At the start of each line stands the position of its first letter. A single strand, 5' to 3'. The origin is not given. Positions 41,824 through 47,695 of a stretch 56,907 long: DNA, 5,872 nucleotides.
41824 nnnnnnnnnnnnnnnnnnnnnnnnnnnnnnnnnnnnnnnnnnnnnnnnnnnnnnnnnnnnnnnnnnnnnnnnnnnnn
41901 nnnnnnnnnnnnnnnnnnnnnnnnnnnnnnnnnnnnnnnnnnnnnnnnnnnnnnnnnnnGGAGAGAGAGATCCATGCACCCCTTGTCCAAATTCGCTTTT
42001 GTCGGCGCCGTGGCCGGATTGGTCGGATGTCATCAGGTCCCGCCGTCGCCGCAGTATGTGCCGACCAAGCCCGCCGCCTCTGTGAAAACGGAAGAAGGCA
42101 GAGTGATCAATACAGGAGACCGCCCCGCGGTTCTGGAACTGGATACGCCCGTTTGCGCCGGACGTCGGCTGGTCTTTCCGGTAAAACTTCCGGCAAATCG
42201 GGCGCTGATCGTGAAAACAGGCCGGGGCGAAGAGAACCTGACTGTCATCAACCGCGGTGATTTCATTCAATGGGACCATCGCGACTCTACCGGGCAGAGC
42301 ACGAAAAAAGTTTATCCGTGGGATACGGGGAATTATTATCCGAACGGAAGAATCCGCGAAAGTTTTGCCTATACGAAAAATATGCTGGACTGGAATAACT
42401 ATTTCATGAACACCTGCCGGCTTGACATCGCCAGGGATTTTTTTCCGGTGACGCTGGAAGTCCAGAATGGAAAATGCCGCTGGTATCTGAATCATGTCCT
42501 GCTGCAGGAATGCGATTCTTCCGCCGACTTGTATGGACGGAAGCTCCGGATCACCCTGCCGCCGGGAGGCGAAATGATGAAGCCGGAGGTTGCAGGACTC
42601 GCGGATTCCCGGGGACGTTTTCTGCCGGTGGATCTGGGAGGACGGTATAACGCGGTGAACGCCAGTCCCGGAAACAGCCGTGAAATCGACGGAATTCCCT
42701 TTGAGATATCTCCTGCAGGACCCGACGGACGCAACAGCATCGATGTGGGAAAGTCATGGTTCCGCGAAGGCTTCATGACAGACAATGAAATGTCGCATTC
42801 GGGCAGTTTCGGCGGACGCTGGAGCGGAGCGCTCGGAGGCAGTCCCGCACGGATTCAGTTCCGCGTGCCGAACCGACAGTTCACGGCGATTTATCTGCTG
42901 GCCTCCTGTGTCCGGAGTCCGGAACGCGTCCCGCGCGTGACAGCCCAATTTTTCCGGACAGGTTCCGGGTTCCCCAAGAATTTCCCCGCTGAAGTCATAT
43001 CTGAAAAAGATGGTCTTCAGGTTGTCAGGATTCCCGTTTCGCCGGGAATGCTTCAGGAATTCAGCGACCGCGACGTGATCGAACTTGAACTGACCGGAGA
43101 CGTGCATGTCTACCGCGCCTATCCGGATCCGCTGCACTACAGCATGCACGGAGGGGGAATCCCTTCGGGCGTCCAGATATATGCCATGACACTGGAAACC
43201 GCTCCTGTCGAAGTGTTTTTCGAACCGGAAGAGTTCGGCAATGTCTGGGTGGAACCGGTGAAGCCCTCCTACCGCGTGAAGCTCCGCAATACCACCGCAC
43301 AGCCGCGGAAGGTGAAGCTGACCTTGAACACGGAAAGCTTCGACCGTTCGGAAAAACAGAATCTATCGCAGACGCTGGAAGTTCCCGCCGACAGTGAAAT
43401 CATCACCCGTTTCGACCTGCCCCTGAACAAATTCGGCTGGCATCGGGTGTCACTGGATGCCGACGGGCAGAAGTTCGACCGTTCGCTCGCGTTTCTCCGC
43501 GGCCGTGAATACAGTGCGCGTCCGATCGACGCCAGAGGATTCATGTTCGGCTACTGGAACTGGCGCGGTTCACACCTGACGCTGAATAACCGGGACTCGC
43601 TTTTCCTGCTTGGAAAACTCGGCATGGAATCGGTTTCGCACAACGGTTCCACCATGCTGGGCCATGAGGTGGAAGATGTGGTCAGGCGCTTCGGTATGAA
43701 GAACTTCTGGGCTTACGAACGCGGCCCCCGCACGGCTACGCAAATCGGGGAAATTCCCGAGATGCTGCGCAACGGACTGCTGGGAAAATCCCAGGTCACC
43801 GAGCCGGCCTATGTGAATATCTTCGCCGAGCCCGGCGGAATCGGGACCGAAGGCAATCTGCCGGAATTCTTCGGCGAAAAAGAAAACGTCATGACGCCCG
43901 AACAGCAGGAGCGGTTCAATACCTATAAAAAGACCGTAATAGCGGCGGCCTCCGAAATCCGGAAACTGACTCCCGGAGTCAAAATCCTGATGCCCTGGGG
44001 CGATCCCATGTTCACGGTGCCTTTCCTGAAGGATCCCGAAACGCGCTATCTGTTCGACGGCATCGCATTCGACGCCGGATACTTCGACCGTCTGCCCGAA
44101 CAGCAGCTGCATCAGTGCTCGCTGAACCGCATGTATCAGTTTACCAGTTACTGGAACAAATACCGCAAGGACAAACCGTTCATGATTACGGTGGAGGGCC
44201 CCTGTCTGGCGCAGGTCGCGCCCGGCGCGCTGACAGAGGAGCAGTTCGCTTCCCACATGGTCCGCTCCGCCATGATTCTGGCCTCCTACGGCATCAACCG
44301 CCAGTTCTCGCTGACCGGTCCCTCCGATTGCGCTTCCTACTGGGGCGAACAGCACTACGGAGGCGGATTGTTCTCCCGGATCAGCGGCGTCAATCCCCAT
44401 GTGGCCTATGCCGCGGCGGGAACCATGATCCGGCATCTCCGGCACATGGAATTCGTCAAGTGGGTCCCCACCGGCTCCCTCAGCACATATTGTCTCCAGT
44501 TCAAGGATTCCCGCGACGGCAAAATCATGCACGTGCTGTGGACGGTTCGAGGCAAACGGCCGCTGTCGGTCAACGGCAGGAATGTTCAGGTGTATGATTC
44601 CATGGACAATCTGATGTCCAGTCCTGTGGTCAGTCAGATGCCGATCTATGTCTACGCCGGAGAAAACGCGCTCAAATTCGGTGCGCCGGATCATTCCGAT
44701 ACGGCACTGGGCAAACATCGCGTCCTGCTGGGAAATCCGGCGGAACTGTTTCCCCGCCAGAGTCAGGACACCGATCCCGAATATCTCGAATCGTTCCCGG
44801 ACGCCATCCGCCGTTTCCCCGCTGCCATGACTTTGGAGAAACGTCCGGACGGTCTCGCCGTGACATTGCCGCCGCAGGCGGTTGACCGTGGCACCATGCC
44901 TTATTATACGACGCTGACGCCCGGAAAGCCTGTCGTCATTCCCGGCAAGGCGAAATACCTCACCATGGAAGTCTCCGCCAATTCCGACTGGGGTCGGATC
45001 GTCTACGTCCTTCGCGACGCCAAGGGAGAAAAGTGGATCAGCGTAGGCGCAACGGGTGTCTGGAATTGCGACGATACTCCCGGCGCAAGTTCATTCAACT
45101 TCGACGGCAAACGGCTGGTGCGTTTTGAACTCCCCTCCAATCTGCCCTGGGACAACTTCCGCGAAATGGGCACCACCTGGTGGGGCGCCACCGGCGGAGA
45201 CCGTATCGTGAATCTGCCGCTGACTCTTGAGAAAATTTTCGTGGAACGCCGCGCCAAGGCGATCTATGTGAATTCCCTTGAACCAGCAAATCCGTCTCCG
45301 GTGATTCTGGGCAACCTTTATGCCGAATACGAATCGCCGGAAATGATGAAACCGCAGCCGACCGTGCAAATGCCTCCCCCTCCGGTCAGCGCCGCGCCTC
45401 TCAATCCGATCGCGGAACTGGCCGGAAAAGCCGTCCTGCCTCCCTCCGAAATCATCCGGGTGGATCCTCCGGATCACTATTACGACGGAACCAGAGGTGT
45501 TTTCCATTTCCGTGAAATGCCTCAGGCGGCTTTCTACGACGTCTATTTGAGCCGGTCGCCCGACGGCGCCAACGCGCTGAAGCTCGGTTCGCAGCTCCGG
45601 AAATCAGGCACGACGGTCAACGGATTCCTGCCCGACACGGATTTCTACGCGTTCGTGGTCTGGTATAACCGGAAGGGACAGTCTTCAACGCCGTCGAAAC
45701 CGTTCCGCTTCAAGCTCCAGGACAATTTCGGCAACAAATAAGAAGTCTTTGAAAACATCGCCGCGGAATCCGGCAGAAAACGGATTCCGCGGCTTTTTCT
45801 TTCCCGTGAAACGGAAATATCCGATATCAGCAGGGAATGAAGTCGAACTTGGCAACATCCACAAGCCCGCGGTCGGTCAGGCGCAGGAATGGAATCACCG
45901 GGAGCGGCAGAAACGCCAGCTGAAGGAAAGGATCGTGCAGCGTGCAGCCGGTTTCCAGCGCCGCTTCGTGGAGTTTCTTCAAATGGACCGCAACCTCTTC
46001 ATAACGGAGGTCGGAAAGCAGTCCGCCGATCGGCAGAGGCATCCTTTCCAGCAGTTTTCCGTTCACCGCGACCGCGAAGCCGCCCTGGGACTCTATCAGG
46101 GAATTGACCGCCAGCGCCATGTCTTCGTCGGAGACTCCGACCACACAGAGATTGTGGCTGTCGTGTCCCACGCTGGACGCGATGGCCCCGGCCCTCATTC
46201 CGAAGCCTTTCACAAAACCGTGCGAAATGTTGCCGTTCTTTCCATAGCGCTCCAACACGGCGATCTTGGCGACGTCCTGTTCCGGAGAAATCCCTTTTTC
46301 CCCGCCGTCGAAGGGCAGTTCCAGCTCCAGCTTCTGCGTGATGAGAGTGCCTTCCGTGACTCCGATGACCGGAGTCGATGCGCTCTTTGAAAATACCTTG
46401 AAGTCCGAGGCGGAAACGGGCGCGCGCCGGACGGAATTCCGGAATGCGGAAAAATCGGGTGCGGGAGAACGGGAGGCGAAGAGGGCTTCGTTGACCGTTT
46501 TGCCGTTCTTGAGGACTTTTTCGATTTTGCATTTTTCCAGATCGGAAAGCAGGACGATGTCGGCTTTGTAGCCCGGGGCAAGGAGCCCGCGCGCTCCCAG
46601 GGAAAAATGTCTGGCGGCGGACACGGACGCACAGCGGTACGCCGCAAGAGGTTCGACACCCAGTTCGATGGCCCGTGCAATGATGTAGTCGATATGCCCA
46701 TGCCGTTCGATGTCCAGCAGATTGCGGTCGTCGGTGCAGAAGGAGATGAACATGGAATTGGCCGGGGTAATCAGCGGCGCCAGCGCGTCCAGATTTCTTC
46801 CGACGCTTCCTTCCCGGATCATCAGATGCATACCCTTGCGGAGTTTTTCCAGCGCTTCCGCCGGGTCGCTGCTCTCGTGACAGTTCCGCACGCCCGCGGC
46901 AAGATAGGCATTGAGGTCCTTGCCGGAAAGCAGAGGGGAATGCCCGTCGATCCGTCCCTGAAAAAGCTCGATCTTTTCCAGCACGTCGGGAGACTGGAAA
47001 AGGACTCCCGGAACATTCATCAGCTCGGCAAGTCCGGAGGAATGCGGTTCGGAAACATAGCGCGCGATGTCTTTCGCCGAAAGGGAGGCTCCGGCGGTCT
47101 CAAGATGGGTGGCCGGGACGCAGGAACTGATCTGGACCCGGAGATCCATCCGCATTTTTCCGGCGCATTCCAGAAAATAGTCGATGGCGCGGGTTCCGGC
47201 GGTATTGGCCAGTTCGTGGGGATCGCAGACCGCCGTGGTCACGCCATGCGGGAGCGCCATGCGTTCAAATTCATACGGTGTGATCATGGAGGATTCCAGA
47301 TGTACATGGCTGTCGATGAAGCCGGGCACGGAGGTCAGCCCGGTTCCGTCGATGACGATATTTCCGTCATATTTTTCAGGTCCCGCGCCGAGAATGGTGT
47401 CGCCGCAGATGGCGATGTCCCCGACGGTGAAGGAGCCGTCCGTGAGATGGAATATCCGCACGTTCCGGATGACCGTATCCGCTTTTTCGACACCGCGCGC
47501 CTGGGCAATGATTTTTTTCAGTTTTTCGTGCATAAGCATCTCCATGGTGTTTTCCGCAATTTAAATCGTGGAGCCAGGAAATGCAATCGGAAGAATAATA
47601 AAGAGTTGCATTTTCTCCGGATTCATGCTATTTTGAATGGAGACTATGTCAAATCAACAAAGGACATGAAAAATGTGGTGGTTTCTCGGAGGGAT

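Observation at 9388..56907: One gene-order rule used four times: local regulator, then an HX9DG prepilin-like gene, then a giant exported glycan enzyme (a pseudopilin-centred PUL-like module)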

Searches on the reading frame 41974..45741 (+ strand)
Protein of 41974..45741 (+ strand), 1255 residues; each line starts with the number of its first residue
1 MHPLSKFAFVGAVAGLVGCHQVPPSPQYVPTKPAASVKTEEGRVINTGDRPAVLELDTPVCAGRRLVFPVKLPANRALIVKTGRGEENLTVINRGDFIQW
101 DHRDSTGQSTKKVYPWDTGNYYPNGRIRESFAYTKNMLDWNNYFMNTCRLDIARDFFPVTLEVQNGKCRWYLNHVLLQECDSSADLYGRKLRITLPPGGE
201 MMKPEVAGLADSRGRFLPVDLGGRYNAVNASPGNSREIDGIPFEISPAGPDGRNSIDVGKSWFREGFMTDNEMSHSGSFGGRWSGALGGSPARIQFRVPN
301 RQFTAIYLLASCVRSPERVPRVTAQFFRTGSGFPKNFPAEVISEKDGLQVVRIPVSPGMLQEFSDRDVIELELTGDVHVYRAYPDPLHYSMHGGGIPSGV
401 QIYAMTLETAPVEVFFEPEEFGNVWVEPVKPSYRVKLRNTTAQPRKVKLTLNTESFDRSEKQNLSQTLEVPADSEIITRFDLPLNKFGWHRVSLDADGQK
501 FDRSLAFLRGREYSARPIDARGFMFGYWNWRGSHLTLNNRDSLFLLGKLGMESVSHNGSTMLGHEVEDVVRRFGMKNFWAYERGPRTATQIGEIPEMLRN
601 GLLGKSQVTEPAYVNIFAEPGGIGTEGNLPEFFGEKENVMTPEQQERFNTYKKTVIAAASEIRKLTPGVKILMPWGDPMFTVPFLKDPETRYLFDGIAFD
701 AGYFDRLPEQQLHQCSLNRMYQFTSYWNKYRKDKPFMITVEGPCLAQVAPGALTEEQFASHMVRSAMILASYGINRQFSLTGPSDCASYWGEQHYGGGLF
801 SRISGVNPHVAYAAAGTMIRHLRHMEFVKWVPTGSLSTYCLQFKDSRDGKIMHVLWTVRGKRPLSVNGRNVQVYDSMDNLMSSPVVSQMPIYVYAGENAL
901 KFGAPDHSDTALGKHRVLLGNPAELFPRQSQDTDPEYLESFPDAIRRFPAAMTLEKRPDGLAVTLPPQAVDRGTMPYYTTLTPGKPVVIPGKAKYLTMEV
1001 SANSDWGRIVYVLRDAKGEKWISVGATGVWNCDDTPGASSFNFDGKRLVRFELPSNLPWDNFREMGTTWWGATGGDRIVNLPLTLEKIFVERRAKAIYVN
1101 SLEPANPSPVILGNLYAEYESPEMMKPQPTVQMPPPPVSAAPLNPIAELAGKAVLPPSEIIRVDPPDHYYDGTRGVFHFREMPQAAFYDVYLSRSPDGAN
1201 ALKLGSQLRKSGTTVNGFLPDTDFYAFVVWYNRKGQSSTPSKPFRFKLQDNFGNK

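Call 6: search_protein_families(library=pfam, proteins=[window:41974-45741:+], max_evalue=0.001)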
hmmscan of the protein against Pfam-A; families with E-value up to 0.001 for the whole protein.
window:41974-45741:+ (1255 aa): 0 families

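Call 40: search_solved_structures(query=window:41974-45741:+, max_evalue=1)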
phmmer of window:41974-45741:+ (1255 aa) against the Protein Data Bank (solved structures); distinct sequences matched with E-value up to 1: 0.

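Call 62: search_protein_families(library=ncbifam, proteins=[window:41974-45741:+], max_evalue=0.01)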
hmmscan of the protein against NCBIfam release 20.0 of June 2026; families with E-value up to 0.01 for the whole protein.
window:41974-45741:+ (1255 aa): 0 families

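Call 77: search_protein_families(library=pfam, proteins=[window:41974-45741:+], max_evalue=0.5)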
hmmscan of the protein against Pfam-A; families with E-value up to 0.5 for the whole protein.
window:41974-45741:+ (1255 aa): 2 families
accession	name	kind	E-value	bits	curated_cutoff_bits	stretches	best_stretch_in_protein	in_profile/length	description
PF11614.14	FixG_C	-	0.028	15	25.6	1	432-477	34-78/119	IG-like fold at C-terminal of FixG, putative oxidoreductase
PF21226.3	MalQ_N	-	0.25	12.2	24.1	0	441-504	19-86/91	MalQ N-terminal beta sandwich domain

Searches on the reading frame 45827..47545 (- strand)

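Call 8: search_protein_families(library=pfam, proteins=[window:45827-47545:-], max_evalue=0.001)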
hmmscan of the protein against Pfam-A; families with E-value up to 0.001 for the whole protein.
window:45827-47545:- (572 aa): 3 families
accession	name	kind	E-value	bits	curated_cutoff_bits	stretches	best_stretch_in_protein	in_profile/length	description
PF13382.11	Adenine_deam_C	-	1.1e-65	220.6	27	1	401-567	2-168/169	Adenine deaminase C-terminal domain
PF01979.26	Amidohydro_1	-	3.7e-30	105.8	25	1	73-351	3-345/345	Amidohydrolase family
PF07969.17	Amidohydro_3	-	4.9e-09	36.6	29.7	0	297-351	407-471/472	Amidohydrolase family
